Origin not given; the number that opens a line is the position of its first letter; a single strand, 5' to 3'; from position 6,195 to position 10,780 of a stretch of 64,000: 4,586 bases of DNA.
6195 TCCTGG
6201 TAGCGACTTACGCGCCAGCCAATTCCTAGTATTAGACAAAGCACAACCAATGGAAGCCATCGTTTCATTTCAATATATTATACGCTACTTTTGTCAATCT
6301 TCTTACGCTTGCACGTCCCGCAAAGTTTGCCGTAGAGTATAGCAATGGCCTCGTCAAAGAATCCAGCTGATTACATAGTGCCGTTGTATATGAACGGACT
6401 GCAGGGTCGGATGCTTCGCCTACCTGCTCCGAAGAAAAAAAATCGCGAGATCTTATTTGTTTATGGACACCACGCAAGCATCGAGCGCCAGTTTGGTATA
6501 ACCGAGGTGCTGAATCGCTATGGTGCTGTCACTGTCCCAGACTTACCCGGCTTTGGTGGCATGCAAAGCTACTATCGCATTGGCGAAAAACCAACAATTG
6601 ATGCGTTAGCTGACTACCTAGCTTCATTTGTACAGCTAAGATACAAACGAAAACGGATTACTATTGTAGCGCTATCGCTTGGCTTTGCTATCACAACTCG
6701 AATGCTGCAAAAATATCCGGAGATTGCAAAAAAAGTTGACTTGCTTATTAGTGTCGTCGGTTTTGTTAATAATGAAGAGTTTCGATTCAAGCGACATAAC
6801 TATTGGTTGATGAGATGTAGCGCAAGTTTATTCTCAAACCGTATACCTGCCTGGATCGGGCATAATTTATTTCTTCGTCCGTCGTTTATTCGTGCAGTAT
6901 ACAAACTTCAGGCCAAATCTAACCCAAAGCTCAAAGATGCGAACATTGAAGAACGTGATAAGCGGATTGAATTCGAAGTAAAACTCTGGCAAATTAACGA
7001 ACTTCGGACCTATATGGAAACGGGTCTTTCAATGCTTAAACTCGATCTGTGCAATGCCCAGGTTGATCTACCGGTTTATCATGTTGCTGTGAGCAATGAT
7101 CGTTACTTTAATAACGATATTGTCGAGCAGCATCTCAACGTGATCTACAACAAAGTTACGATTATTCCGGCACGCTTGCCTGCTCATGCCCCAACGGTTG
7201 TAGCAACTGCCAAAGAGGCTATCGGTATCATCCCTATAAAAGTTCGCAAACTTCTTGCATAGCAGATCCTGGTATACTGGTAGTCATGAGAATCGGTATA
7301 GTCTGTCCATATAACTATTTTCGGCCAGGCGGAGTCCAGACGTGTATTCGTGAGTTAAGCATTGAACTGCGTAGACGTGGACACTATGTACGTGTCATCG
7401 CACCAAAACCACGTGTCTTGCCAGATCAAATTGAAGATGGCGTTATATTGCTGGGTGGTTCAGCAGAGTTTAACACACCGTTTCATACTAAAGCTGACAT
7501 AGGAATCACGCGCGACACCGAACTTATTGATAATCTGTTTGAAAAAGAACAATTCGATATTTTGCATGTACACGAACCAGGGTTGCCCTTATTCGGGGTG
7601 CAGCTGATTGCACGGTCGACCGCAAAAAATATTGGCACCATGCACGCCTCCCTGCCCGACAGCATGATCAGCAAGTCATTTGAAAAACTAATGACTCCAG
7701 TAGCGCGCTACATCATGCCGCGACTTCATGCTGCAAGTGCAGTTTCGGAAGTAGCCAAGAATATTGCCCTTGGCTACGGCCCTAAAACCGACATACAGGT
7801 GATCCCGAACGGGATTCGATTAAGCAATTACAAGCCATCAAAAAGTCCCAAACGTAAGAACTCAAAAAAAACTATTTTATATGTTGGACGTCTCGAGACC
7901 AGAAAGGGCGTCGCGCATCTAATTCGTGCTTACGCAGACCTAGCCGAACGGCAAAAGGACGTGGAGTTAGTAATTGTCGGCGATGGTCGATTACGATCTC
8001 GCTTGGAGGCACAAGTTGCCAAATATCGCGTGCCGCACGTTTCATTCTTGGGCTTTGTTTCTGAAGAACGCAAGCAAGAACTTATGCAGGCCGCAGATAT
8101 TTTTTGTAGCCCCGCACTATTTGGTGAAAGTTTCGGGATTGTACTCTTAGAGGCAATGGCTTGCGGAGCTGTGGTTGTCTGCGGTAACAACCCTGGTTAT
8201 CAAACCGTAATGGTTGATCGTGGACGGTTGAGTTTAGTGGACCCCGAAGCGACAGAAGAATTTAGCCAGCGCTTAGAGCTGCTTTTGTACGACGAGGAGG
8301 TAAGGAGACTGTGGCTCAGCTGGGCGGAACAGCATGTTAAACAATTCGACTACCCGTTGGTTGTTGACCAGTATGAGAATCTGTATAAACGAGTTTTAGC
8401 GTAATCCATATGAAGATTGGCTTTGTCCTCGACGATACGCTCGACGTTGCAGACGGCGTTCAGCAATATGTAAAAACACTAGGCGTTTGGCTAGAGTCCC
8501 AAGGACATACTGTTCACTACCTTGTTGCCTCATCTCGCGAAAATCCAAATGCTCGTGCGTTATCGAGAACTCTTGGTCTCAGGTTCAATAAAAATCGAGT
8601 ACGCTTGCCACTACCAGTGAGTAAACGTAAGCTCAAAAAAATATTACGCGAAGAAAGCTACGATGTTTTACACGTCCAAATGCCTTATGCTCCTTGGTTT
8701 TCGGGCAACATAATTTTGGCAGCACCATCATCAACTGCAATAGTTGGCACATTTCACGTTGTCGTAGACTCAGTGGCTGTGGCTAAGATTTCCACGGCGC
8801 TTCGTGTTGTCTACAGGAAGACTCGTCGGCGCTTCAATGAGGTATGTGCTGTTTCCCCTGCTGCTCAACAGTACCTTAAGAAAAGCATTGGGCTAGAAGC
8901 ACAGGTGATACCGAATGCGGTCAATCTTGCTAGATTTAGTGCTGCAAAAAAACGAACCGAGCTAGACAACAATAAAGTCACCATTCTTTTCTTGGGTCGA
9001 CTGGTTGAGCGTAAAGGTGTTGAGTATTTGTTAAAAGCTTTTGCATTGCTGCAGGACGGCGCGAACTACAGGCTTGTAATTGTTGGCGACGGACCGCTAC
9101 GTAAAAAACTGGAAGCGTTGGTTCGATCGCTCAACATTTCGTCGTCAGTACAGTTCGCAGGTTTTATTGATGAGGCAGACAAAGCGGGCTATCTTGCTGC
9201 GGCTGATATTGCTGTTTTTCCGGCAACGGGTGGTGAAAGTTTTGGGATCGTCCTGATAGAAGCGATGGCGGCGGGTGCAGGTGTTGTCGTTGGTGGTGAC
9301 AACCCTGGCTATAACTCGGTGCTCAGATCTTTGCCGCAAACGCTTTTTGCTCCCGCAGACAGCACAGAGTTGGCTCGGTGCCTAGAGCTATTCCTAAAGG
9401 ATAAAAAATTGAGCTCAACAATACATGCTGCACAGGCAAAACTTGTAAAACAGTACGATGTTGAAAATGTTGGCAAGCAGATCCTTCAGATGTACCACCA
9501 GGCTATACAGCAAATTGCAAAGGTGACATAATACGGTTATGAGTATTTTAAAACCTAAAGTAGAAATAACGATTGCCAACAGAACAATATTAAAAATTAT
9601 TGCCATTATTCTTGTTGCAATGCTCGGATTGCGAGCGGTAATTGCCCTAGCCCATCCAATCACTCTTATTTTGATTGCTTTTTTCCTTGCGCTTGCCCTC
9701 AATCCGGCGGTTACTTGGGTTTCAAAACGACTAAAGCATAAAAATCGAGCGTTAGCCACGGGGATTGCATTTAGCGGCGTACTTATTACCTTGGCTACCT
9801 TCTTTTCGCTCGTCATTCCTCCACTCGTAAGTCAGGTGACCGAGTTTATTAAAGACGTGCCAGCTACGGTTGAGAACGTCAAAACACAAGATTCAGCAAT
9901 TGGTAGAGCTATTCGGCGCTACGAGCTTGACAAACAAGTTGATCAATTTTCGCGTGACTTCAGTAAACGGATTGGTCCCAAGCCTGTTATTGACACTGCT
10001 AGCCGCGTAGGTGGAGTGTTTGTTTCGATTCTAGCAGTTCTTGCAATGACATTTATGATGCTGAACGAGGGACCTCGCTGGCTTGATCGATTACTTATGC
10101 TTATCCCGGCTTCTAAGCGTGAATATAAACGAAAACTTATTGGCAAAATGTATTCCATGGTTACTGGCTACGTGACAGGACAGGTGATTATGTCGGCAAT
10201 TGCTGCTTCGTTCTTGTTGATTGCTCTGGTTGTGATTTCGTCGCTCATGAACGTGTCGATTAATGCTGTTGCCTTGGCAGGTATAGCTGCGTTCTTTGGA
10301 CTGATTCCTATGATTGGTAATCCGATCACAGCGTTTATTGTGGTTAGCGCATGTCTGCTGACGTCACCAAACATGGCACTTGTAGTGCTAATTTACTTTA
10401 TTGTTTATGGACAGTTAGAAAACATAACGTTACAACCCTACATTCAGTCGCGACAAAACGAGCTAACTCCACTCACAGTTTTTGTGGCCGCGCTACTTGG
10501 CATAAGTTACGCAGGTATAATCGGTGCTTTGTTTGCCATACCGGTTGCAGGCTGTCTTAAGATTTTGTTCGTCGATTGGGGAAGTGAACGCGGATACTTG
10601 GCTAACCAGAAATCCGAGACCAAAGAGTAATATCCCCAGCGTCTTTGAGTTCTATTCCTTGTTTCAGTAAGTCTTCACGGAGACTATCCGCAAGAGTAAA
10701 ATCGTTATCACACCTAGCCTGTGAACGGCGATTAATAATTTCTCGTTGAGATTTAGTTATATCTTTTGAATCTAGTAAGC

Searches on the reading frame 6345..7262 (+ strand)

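Call 47: search_protein_families(library=pfam, proteins=[window:6345-7262:+], max_evalue=0.001)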
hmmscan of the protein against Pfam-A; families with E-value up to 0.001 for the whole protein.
window:6345-7262:+ (305 aa): 2 families
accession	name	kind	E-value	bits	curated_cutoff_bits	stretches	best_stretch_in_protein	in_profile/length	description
PF00561.26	Abhydrolase_1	-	2.7e-07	30.9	25.8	1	37-259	4-217/245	alpha/beta hydrolase fold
PF12146.15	Hydrolase_4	-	0.00034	20.4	27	1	33-170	4-137/239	Serine aminopeptidase, S33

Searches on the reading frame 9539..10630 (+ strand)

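Call 47: search_protein_families(library=pfam, proteins=[window:9539-10630:+], max_evalue=0.001)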
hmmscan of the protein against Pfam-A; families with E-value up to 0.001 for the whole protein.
window:9539-10630:+ (363 aa): 2 families
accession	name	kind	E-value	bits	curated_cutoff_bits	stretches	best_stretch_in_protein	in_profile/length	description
PF01594.21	AI-2E_transport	-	8.9e-44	150.4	34.3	1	23-344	3-323/327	AI-2E family transporter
PF20267.3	GREB1_C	-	0.00018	21.8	25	1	37-134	48-137/164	GREB1 C-terminal region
